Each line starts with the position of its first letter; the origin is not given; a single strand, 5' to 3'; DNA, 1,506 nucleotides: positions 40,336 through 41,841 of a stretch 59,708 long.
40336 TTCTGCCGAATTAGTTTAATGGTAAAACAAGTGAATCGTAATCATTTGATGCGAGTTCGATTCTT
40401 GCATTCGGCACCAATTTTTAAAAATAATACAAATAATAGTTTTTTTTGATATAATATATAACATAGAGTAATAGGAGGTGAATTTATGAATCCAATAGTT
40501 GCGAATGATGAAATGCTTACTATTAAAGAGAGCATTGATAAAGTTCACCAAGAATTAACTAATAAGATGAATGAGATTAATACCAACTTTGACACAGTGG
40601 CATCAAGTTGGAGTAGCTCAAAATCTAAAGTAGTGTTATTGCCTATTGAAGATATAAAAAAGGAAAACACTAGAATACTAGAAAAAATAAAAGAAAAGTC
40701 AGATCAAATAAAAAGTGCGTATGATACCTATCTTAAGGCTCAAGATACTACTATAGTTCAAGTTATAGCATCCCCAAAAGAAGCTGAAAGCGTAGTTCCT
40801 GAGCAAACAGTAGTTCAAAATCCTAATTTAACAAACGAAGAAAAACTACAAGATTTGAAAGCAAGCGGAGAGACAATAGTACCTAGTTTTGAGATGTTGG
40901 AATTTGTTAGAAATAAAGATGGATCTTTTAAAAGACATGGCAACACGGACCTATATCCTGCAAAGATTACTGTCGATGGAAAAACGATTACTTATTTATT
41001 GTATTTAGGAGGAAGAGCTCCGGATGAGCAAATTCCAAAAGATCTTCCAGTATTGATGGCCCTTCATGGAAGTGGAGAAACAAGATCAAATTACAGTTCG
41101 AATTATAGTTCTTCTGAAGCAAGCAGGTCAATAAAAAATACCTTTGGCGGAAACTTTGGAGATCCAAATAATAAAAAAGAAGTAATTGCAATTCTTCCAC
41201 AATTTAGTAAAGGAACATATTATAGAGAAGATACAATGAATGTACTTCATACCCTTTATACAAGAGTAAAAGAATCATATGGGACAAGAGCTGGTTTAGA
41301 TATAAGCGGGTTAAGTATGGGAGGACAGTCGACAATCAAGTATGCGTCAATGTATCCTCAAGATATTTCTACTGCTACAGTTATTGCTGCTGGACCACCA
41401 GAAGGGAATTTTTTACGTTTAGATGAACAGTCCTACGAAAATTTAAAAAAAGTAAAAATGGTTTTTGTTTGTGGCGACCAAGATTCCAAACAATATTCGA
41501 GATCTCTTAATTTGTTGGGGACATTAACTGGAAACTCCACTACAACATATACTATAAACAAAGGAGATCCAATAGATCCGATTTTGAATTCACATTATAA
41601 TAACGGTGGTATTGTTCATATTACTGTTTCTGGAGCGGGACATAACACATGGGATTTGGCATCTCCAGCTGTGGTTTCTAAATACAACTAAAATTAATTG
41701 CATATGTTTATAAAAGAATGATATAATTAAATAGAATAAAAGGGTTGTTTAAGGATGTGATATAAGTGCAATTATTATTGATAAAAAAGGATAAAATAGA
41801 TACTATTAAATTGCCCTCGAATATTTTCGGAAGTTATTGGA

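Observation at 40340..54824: Stripped-down type VIIb-like secretion locus: EssC + YukD-like + six WXG/LXG-like modules, with no recognisable EsaA, EssA or EssB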

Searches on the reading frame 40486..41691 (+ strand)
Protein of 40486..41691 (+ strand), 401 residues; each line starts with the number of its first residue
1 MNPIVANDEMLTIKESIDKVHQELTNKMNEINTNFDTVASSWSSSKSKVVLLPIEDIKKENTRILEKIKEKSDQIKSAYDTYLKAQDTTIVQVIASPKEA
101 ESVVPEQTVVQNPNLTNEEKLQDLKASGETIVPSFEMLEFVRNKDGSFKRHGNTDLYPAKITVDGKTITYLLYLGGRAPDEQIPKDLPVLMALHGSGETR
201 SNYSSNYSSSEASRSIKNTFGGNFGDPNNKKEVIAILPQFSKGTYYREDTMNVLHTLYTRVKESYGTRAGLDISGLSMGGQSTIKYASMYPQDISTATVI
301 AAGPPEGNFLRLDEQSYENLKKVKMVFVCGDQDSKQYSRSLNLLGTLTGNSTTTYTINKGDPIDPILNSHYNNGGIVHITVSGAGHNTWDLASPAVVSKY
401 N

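Call 5: search_protein_families(library=pfam, max_evalue=1, proteins=[window:40486-41691:+])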
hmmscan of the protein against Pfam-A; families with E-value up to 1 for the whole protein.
window:40486-41691:+ (401 aa): 8 families
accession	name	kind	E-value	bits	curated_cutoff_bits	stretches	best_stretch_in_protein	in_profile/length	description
PF04108.17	ATG17_like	-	0.00026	21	43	1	6-127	110-240/355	Autophagy protein ATG17-like domain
PF06013.18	WXG100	-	0.0017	19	27.3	1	8-85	7-84/86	Proteins of 100 residues with WXG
PF01540.21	Lipoprotein_7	-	0.011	16.6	24.1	1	12-85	28-96/112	Adhesin lipoprotein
PF00756.26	Esterase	-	0.028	14.6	22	1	252-301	97-147/251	Putative esterase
PF15056.11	NRN1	-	0.034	14.8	27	1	10-77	12-75/89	Neuritin protein family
PF12146.15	Hydrolase_4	-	0.046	13.4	27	1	254-302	62-108/239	Serine aminopeptidase, S33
PF09752.15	ABHD18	-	0.16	11.5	21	1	261-302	170-208/351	Alpha/beta hydrolase domain containing 18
PF20408.4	Abhydrolase_11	-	0.24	11.5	27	1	248-334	54-139/193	Alpha/beta hydrolase domain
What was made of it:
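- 40486..41691 (+): 401-aa candidate effector: WXG100-like N-terminal ~90 aa followed by an alpha/beta-hydrolase (esterase-like) domain carrying HGSGE, GLSMGG and GAGH motifs. Pfam WXG100 E 0.0017 and weak Esterase/Hydrolase_4 hits (call 5).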

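Call 6: search_protein_families(library=ncbifam, max_evalue=1, proteins=[window:40486-41691:+])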
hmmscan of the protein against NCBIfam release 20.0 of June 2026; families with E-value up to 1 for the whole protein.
window:40486-41691:+ (401 aa): 13 families
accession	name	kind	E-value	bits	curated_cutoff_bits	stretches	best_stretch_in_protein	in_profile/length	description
NF050058.1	e_dPHAscl_type1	hypoth_equivalog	0.001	18.6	150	1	165-213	5-48/276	extracellular catalytic domain type 1 short-chain-length polyhydroxyalkanoate depolymerase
NF035934.1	ESAT6_2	subfamily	0.0037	17.4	100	1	9-84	9-76/96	pore-forming ESAT-6 family protein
TIGR01840.1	esterase_phb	subfamily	0.0053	16.3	107.85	1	183-307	9-132/213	PHB depolymerase family esterase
NF005757.0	PRK07581.1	subfamily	0.0096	14.8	332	1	239-301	99-156/339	hypothetical protein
NF001209.0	PRK00175.1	equivalog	0.031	13.1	331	1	273-304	152-183/381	homoserine O-acetyltransferase MetX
NF050059.1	e_dPHAscl_type2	hypoth_equivalog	0.033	13.6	280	1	271-305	11-45/305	extracellular catalytic domain type 2 short-chain-length polyhydroxyalkanoate depolymerase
TIGR01392.2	MetX_acetyl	equivalog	0.041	13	500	1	262-303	121-162/351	homoserine O-acetyltransferase MetX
TIGR03930.1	WXG100_ESAT6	subfamily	0.049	13.8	44.85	1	8-85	7-84/90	WXG100 family type VII secretion target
NF041007.1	cell_div_CdvA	equivalog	0.075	12.4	350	0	40-93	67-118/235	cell division protein CdvA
TIGR03695.1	menH_SHCHC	equivalog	0.08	12.3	208.55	0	248-300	51-102/252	2-succinyl-6-hydroxy-2,4-cyclohexadiene-1-carboxylate synthase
NF047917.1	MetX_acetyl_MTB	exception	0.094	11.8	475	1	273-303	143-173/361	homoserine O-acetyltransferase MetX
NF047916.1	MetX_succinyl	exception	0.12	11.4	560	1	259-304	131-176/370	homoserine O-succinyltransferase MetX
NF041244.1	IglI_fam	subfamily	0.56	10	100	1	12-141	77-206/290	type VI secretion system protein IglI family protein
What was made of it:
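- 40486..41691 (+): NCBIfam PHB-depolymerase-family esterase E 0.005 (call 6).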

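Call 50: search_solved_structures(query=window:40486-41688:+, max_evalue=1, show_alignments=1)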
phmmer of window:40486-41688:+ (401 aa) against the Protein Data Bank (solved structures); distinct sequences matched with E-value up to 1: 7.
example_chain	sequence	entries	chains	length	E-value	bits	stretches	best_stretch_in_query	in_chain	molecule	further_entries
7xrt_A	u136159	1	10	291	0.042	16.3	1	239-331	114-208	Ferulic acid esterase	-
8qpp_W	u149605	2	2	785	0.081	15.4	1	18-139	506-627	Endonuclease MutS2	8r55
7qv3_v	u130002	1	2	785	0.097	15.1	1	18-139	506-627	Endonuclease MutS2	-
7xrv_A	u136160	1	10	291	0.11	14.9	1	239-331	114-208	Ferulic acid esterase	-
4ns4_A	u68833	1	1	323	0.46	12.9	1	252-300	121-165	Alpha/beta hydrolase fold protein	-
7zjj_A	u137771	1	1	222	0.5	12.7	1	16-76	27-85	CspZ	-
4lhe_A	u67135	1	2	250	0.9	11.9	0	236-295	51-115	Thermostable monoacylglycerol lipase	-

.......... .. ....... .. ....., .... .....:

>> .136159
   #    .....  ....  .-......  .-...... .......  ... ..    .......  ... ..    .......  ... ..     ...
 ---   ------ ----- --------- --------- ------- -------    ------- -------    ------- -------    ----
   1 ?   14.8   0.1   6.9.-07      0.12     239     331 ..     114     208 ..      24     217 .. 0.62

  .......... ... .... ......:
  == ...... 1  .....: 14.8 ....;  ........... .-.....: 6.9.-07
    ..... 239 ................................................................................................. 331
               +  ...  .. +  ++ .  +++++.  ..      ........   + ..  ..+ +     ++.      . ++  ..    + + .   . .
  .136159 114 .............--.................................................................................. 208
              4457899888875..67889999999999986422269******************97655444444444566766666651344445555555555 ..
